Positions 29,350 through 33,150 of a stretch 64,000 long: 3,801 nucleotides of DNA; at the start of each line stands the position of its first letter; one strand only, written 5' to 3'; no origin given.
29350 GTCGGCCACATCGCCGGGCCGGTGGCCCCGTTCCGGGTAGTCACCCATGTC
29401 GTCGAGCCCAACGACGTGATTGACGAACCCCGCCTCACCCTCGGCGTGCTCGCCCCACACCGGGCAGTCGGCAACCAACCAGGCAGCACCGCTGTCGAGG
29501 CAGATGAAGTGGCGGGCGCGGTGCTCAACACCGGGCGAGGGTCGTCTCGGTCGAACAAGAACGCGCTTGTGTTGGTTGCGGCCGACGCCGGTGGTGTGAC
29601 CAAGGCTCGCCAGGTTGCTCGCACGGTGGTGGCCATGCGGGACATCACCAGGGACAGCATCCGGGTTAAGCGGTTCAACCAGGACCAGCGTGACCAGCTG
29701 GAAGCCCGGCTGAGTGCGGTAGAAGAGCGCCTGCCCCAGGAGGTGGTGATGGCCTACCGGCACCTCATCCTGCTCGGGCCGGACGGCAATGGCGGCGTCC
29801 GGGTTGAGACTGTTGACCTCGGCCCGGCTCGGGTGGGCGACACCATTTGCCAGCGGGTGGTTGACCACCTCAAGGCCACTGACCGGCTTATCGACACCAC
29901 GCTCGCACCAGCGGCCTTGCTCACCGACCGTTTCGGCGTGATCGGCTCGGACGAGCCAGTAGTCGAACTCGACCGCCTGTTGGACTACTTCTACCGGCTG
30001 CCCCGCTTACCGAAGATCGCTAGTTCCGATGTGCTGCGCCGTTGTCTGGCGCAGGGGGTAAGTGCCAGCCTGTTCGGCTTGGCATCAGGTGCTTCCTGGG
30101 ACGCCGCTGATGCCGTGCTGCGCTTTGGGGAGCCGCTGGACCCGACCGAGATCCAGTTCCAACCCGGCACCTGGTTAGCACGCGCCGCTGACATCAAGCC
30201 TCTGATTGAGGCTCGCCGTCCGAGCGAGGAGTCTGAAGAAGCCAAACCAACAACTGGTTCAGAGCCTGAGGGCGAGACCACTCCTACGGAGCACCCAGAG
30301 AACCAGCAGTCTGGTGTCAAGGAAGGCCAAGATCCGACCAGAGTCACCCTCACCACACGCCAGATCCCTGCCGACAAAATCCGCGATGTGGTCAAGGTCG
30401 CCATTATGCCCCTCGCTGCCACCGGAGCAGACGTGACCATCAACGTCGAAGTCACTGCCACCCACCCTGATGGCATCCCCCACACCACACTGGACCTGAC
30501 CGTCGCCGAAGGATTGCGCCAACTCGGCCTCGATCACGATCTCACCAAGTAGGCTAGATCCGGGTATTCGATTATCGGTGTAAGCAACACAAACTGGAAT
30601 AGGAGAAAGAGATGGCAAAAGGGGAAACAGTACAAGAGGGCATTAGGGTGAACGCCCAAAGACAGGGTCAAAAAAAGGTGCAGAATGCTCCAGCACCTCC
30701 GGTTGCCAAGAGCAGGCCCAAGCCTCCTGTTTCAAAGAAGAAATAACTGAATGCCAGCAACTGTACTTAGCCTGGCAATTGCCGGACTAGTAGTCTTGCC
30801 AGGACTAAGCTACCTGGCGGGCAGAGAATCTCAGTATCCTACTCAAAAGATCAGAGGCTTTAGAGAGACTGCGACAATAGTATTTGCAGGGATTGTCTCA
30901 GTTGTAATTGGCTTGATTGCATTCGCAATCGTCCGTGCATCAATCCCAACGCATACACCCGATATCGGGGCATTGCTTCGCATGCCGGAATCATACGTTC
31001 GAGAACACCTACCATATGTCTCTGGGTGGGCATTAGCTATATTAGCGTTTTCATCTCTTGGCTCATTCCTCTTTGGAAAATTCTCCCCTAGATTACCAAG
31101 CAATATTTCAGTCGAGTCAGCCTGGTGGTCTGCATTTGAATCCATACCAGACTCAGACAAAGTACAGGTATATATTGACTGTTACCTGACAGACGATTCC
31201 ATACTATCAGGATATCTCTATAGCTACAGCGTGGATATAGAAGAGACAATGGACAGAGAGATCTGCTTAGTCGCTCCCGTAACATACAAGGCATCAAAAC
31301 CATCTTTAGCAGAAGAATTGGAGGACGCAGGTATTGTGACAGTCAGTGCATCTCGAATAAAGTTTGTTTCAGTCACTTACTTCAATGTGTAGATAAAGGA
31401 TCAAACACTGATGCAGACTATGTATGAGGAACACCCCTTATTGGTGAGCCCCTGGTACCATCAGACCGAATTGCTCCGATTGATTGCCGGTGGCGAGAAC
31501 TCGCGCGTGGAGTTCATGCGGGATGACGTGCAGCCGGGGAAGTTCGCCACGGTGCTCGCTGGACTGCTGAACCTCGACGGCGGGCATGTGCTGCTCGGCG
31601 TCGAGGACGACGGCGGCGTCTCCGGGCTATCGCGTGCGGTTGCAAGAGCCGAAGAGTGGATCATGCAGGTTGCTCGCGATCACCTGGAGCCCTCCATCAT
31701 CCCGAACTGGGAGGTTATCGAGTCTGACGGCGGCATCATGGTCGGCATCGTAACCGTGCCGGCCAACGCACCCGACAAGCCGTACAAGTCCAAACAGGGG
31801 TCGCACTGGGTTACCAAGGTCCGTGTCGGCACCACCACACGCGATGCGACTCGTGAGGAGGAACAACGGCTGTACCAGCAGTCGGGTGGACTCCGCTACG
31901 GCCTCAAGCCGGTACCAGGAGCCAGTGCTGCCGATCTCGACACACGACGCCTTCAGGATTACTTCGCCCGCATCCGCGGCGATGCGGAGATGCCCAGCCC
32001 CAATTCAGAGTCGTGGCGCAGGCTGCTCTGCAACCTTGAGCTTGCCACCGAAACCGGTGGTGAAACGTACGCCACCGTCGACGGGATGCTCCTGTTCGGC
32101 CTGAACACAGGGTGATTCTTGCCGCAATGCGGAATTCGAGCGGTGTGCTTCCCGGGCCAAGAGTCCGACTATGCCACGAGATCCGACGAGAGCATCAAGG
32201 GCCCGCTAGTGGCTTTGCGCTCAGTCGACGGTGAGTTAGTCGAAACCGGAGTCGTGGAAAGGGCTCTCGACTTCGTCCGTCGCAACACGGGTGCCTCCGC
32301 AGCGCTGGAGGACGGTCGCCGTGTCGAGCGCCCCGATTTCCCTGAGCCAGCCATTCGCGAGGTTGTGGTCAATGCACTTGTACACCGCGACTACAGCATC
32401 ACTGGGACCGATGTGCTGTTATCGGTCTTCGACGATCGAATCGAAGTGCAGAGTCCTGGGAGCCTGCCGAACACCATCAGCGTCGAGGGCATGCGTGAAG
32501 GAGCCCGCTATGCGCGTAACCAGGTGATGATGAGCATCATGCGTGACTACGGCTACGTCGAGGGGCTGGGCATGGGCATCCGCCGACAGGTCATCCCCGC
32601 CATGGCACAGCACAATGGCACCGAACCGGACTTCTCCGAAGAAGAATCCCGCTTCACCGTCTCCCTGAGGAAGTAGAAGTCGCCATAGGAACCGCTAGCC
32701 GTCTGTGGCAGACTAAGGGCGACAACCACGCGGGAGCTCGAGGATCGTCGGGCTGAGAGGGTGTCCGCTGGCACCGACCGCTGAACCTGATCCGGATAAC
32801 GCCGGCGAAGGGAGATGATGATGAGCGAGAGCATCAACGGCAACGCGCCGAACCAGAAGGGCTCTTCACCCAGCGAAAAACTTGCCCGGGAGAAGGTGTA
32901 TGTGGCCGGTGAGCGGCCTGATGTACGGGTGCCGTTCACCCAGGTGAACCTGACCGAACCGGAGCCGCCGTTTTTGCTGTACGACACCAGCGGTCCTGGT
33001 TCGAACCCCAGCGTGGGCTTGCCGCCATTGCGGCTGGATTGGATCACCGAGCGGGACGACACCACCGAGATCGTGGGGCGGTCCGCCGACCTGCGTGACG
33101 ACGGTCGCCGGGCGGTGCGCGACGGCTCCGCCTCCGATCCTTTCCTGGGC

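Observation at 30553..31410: Sharply low-GC two-gene cassette (44-aa Lys/Pro-rich peptide plus 3-TM protein) inserted immediately after the DUF499 ATPase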

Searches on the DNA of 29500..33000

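Call 31: search_rna_families(source=window, start=29500, end=33000, threshold=evalue, max_evalue=1)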
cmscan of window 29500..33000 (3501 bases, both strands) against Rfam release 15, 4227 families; matches with E-value up to 1: 2.
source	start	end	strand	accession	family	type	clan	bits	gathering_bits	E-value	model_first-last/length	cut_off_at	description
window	32720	32830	+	RF00059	TPP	Cis-reg; riboswitch;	-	58.1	54.3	4.7e-10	1-105/105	no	TPP riboswitch aptamer (THI element)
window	31383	31569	+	RF00223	IRES_Bip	Cis-reg; IRES;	-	12.5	40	0.85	1-263/263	no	bip internal ribosome entry site (IRES)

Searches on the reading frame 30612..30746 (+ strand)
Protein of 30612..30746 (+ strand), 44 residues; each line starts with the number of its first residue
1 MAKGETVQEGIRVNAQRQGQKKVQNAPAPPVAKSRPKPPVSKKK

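Call 6: search_protein_families(library=pfam, proteins=[window:30612-30746:+], max_evalue=0.01)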
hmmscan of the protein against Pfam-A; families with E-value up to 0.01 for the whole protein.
window:30612-30746:+ (44 aa): 0 families

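Call 7: search_protein_families(library=padloc, proteins=[window:30612-30746:+], max_evalue=0.01)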
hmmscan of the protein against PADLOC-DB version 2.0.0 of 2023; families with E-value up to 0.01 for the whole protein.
window:30612-30746:+ (44 aa): 0 families

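Call 8: search_protein_families(library=ncbifam, proteins=[window:30612-30746:+], max_evalue=0.01)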
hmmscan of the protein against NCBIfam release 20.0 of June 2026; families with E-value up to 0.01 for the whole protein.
window:30612-30746:+ (44 aa): 0 families

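Call 9: search_protein_families(library=phrogs, proteins=[window:30612-30746:+], max_evalue=1)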
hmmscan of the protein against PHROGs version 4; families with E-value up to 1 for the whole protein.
window:30612-30746:+ (44 aa): 0 families

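Call 84: find_homologous_proteins(query=A7, max_evalue=10)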
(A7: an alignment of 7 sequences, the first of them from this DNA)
Query A7 (7 sequences) (44 aa, profile of the alignment): 2 proteins with E <= 10 among 32 candidates.
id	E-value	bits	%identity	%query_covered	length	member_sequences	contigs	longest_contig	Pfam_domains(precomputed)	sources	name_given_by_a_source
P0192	3.9e-17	80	61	100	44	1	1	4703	-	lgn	-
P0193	3.8e-3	35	55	45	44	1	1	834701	-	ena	-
